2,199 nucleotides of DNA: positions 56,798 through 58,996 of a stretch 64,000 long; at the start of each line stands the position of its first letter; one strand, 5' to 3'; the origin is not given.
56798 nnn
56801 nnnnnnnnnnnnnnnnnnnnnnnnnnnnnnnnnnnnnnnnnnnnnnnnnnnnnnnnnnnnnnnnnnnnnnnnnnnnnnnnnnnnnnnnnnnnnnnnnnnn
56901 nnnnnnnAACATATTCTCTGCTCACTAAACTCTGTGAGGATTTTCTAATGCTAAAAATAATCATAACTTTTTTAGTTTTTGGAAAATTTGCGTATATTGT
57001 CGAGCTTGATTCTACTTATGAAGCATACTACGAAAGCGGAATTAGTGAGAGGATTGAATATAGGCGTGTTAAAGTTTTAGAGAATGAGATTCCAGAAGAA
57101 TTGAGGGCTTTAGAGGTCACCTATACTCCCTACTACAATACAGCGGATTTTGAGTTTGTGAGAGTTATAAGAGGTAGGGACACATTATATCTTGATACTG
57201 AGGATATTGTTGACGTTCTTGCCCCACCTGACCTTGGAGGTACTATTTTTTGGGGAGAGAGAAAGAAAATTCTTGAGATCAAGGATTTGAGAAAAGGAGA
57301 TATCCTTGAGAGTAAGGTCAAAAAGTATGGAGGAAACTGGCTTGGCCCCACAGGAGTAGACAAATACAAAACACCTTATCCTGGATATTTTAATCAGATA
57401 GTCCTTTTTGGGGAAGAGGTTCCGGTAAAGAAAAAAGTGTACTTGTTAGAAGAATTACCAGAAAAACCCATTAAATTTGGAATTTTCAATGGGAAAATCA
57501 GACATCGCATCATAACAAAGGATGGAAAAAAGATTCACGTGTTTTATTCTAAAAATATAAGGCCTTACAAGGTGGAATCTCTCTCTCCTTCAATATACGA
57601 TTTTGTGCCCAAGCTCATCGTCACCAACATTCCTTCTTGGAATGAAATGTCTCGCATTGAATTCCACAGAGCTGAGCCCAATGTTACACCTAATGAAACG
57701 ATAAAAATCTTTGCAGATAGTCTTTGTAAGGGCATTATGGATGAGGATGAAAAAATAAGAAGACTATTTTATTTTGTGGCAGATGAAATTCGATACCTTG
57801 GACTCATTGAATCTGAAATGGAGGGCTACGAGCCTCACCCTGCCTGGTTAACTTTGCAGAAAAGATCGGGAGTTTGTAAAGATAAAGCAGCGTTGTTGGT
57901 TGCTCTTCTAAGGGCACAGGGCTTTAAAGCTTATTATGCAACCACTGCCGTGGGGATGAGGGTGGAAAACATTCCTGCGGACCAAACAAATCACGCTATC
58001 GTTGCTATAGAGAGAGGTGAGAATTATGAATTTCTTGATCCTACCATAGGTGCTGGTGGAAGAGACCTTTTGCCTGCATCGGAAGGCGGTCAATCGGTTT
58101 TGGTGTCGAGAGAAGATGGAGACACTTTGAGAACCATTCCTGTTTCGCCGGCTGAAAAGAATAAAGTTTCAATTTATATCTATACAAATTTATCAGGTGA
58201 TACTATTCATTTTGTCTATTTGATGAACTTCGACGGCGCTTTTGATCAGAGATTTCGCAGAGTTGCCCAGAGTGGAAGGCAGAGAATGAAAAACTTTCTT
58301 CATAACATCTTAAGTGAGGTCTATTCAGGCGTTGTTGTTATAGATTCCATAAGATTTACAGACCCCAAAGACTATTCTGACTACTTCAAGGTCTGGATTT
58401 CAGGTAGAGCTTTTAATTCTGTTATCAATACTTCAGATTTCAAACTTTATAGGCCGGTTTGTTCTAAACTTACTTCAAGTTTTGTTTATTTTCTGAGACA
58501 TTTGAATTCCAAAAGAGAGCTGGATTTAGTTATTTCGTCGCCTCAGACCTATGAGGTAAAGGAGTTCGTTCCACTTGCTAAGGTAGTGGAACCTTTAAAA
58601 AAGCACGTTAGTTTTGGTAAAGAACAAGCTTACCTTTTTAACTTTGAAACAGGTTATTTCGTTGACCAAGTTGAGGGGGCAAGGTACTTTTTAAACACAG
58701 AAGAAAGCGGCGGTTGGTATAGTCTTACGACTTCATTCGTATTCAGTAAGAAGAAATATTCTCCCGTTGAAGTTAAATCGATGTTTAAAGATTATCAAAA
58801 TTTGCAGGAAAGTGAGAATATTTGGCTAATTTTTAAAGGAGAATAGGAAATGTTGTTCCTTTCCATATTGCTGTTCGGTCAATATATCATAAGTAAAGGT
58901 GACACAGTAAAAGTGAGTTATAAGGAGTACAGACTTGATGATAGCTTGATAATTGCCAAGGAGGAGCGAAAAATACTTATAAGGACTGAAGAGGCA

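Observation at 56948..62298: Uncharacterised four-gene cluster appended to the V-ATPase operon: active transglutaminase-like protease, dead paralog, small cytosolic protein and OM beta-barrel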

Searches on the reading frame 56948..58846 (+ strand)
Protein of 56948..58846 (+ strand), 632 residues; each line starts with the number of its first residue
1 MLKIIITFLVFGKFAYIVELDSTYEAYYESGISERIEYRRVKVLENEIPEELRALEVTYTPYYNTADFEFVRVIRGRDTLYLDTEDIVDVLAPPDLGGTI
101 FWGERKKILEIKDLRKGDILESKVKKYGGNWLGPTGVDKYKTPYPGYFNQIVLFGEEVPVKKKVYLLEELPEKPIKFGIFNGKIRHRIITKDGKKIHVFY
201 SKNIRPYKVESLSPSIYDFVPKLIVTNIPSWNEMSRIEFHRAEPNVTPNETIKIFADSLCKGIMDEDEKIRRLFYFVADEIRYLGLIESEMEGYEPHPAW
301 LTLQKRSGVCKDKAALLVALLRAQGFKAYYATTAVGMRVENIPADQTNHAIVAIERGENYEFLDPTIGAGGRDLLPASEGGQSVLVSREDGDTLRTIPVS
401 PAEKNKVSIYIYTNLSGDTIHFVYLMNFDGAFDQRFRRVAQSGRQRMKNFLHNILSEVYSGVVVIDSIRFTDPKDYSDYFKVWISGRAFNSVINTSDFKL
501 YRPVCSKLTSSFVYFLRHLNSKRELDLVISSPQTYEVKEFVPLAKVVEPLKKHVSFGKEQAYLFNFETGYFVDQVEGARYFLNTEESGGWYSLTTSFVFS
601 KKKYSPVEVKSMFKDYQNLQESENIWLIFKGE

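Call 3: search_protein_families(library=pfam, proteins=[window:56948-58846:+], max_evalue=1)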
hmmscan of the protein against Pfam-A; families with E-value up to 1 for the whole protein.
window:56948-58846:+ (632 aa): 6 families
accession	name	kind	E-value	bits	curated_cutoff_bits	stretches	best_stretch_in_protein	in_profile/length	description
PF12969.12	DUF3857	-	4.9e-18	66.2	24.6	1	33-207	5-169/170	Domain of Unknown Function with PDB structure (DUF3857)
PF01841.26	Transglut_core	-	4.8e-11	43.3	23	1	256-340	4-84/108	Transglutaminase-like superfamily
PF04473.18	DUF553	-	0.00062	19.7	20.5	1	302-364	56-112/140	Transglutaminase-like domain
PF21860.1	Replitron_C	-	0.02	15.7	27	0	275-316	17-56/77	Replitron, C-terminal domain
PF00797.23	Acetyltransf_2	-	0.025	14.8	22.8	1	304-359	43-98/240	N-acetyltransferase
PF24656.1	CEPT76_peptidase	-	0.098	13.3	27.8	1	302-339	9-43/121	CEP76 peptidase-like domain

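Call 4: search_protein_families(library=ncbifam, proteins=[window:56948-58846:+], max_evalue=1)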
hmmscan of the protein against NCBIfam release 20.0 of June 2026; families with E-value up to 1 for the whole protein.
window:56948-58846:+ (632 aa): 0 families

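Call 28: search_solved_structures(query=window:56948-58846:+, max_evalue=1, show_alignments=2)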
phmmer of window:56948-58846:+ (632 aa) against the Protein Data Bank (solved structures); distinct sequences matched with E-value up to 1: 2.
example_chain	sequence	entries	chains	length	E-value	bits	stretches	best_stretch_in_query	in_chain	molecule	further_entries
7wff_G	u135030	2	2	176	0.59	11.7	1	461-533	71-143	NAD(P)H-quinone oxidoreductase subunit 6, chloroplastic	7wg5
9vy0_A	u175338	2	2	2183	0.8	11.2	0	428-519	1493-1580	RNA-directed RNA polymerase L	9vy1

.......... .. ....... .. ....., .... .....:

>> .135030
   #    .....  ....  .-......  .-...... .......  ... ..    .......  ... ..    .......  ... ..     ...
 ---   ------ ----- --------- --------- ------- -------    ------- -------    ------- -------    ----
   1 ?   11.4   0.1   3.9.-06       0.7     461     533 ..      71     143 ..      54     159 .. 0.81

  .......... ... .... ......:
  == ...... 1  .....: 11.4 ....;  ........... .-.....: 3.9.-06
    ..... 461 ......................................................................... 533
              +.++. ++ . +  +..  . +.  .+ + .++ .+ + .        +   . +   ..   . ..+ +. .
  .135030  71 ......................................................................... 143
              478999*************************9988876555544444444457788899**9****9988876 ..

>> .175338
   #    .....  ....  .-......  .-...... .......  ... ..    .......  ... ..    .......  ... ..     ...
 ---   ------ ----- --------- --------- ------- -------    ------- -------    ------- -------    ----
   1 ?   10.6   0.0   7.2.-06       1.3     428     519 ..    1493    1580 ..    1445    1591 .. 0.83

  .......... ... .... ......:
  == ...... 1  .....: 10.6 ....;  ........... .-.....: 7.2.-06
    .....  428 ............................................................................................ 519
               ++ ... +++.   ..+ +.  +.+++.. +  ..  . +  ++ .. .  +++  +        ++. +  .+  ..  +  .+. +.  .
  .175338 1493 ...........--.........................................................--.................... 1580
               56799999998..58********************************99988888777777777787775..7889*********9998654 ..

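Call 44: search_solved_structures(query=A5, max_evalue=1, show_alignments=2)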
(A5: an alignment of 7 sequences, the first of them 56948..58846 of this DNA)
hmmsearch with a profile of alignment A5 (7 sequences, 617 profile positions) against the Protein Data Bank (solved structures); distinct sequences matched with E-value up to 1: 1.
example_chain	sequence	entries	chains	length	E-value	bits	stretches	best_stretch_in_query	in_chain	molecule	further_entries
2jya_A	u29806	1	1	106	0.27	12.8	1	499-587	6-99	Uncharacterized protein Atu1810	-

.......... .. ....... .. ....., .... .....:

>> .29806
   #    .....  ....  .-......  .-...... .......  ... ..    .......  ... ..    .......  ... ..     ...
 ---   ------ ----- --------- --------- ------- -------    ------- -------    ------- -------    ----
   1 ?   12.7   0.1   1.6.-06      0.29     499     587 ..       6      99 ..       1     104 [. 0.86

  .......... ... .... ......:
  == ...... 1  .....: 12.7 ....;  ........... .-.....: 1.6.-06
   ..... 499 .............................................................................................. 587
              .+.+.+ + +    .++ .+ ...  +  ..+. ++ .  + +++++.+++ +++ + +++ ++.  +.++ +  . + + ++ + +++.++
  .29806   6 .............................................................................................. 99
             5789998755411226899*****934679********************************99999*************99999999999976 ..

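Call 53: find_related_loci(query=A5, collection=metagenome_contigs, flank=10000)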
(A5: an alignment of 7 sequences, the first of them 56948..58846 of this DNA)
Query A5 (632 aa) in metagenome_contigs; peptide patterns used: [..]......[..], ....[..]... (x = any residue, [..] = any of these).
85 stretches matched a pattern; 11 encode a relative of the query (tblastn E <= 1e-3); 11 distinct loci.
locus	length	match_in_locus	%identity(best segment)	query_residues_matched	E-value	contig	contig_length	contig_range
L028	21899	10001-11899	68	1-632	0e+0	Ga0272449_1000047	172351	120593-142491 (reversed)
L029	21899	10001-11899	69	1-632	0e+0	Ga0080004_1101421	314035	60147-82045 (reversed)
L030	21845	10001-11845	54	13-631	0e+0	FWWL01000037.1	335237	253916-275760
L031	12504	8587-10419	46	16-630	3e-157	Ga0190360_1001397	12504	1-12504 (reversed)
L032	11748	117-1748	50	10-545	4e-156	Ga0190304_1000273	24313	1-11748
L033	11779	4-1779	45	37-630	3e-148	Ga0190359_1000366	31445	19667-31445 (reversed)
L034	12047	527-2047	48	31-537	1e-128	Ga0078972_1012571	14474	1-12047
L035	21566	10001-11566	45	21-544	1e-124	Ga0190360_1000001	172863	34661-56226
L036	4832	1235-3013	41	21-630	9e-125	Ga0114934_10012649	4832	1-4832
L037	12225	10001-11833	46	16-630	2e-159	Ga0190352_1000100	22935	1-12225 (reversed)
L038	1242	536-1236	48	21-259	6e-40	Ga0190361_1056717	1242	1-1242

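Call 60: search_protein_families(library=pfam, proteins=[L034:419-2281:+, L034:2257-3861:+, L034:3858-5015:+, L035:9866-11782:+, L035:11779-13461:+, L035:13473-15260:-, L035:7679-9763:+, L032:57-1985:+, L032:1982-3754:+, L032:3737-4156:-], max_evalue=0.01)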
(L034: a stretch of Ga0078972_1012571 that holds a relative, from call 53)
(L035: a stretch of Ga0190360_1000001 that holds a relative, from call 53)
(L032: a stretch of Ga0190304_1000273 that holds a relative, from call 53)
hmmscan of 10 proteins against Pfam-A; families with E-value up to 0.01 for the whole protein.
L034:419-2281:+ (620 aa): 3 families
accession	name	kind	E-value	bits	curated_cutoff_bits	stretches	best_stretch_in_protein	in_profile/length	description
PF12969.12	DUF3857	-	3.4e-17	63.4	24.6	1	36-214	2-167/170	Domain of Unknown Function with PDB structure (DUF3857)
PF01841.26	Transglut_core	-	4e-10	40.4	23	1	265-362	4-96/108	Transglutaminase-like superfamily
PF04473.18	DUF553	-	2e-05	24.5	20.5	1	296-372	51-112/140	Transglutaminase-like domain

L034:2257-3861:+ (534 aa): 1 family
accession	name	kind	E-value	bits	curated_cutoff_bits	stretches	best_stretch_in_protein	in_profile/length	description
PF12969.12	DUF3857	-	9.7e-06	26.2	24.6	1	48-162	23-143/170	Domain of Unknown Function with PDB structure (DUF3857)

L034:3858-5015:+ (385 aa): 8 families
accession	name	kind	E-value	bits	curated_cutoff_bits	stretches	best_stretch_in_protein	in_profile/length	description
PF00534.26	Glycos_transf_1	-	1.4e-41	142.4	26.4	1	195-360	5-172/172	Glycosyl transferases group 1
PF13439.12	Glyco_transf_4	-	4.4e-34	118.4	28.5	1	14-182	1-166/170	Glycosyltransferase Family 4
PF13692.12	Glyco_trans_1_4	-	5.3e-32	111.5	27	1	206-346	2-142/142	Glycosyl transferases group 1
PF13579.12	Glyco_trans_4_4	-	5.9e-15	56.4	29.7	1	15-181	1-158/158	Glycosyl transferase 4-like domain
PF13524.12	Glyco_trans_1_2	-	2.2e-05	24.9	25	1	258-363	27-132/144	Glycosyl transferase-like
PF20706.3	GT4-conflict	-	0.00019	21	26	1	203-361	195-372/385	Family 4 Glycosyltransferase in conflict systems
PF13477.12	Glyco_trans_4_2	-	0.0037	17.9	23.4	0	23-121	15-109/139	Glycosyl transferase 4-like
PF02350.25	Epimerase_2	-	0.004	16.5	30.6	1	216-368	196-341/347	UDP-N-acetylglucosamine 2-epimerase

L035:9866-11782:+ (638 aa): 3 families
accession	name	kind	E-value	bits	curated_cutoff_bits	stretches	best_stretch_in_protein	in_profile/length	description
PF12969.12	DUF3857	-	8.9e-26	91.4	24.6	1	55-232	2-169/170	Domain of Unknown Function with PDB structure (DUF3857)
PF01841.26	Transglut_core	-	1.3e-09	38.7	23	1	280-382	3-101/108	Transglutaminase-like superfamily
PF04473.18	DUF553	-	0.00037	20.4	20.5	1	317-387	47-111/140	Transglutaminase-like domain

L035:11779-13461:+ (560 aa): 1 family
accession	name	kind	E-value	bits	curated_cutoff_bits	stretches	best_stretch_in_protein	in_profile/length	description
PF12969.12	DUF3857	-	1.5e-20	74.4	24.6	1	30-183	9-169/170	Domain of Unknown Function with PDB structure (DUF3857)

L035:13473-15260:- (595 aa): 14 families
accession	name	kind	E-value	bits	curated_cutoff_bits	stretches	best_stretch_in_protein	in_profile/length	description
PF01344.31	Kelch_1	-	5.6e-65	214.8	20.1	6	322-367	1-46/46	Kelch motif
PF25210.1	Kelch_FKB95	-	3.7e-40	138.7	70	4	418-532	32-150/268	FKB95, Kelch-repeats domain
PF13964.12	Kelch_6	-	4.7e-38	128.4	25.3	4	323-370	2-50/50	Kelch motif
PF24681.1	Kelch_KLHDC2_KLHL20_DRC7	-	2.1e-32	112.7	50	3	315-414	96-196/221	KLHDC2/KLHL20/DRC7 Kelch-repeats domain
PF07646.21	Kelch_2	-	1.3e-30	104.1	21.3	5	323-367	2-48/48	Kelch motif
PF13418.12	Kelch_4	-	9e-26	90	21.6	3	369-417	1-49/49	Galactose oxidase, central domain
PF13415.12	Kelch_3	-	2.2e-23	82.3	22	2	379-426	1-47/48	Galactose oxidase, central domain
PF24981.1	Beta-prop_ATRN-LZTR1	-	4.2e-23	82.5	50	2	321-441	148-284/289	Attractin/LZTR1 beta-propeller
PF24996.1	NANM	-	9.4e-18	64.6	45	3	312-391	42-128/350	N-acetylneuraminate epimerase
PF17963.7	Big_9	-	4.3e-08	34.4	23.6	1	121-202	1-82/89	Bacterial Ig domain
PF13854.13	Kelch_HCF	-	3.7e-05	23.6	113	0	329-388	197-258/345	Host cell factor, Kelch-repeats domain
PF21027.3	Sde0182_C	-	0.00017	22.6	27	0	244-257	9-22/83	Cellulose-binding protein Sde0182, C-terminal domain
PF22352.2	K319L-like_PKD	-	0.00072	20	27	0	231-307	6-84/84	K319L-like, PKD domain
PF00801.26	PKD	-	0.0015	18.9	23.5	0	234-296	13-70/80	PKD domain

L035:7679-9763:+ (694 aa): 3 families
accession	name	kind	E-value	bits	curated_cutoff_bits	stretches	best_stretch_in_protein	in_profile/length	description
PF02897.21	Peptidase_S9_N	-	1.4e-89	301.2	24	1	22-412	2-410/414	Prolyl oligopeptidase, N-terminal beta-propeller domain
PF00326.27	Peptidase_S9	-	2e-58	197.8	22.6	1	473-687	2-212/213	Prolyl oligopeptidase family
PF25174.1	Beta-prop_THOC3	-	0.0023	17.4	305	1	147-202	96-146/272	THOC3 beta-propeller domain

L032:57-1985:+ (642 aa): 4 families
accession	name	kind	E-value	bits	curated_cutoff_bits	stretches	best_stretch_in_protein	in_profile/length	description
PF12969.12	DUF3857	-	1.6e-31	110.1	24.6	1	43-223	2-169/170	Domain of Unknown Function with PDB structure (DUF3857)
PF01841.26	Transglut_core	-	4e-13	50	23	1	271-382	3-108/108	Transglutaminase-like superfamily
PF04473.18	DUF553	-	2.5e-05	24.2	20.5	1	280-375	13-107/140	Transglutaminase-like domain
PF00797.23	Acetyltransf_2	-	0.003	17.8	22.8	1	319-377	42-100/240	N-acetyltransferase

L032:1982-3754:+ (590 aa): 1 family
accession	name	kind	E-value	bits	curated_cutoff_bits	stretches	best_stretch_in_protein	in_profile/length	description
PF12969.12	DUF3857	-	5.8e-27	95.2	24.6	1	39-198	8-169/170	Domain of Unknown Function with PDB structure (DUF3857)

L032:3737-4156:- (139 aa): 1 family
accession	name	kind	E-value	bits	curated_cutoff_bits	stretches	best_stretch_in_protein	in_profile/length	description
PF02659.21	Mntp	-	2.5e-35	121.9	24.4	1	1-134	21-152/152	Putative manganese efflux pump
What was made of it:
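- On Transglutaminase-like superfamily (PF01841), for P1: The same holds in the distant orthologs L032, L034 and L035 (call 60).
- On Transglutaminase-like superfamily, for P2: There is no PF01841 hit (calls 3, 60).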

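Call 71: search_protein_families(library=pfam, proteins=[L036:2851-4692:+, L031:10425-12197:+], max_evalue=0.1)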
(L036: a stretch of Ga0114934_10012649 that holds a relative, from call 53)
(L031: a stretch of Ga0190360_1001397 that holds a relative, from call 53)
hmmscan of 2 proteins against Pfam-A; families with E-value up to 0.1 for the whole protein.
L036:2851-4692:+ (614 aa): 2 families
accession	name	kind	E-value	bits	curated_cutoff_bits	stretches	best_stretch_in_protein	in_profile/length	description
PF12969.12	DUF3857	-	7.2e-23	81.9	24.6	1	84-237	9-169/170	Domain of Unknown Function with PDB structure (DUF3857)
PF12970.12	DUF3858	-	0.018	15.7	27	1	518-608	22-113/116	Domain of Unknown Function with PDB structure (DUF3858)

L031:10425-12197:+ (591 aa): 2 families
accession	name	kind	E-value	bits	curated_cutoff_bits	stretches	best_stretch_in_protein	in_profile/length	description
PF12969.12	DUF3857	-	3e-27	96.1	24.6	1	40-199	8-169/170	Domain of Unknown Function with PDB structure (DUF3857)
PF12970.12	DUF3858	-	0.0092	16.6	27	1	495-575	24-104/116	Domain of Unknown Function with PDB structure (DUF3858)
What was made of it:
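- On DUF3857-TGase-DUF3858 architecture (3kd4-like): The P2 orthologs in L031 and L036 give sub-threshold hits (E 0.009-0.018, 15.7-16.6 bits against a gathering score of 27) (call 71).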
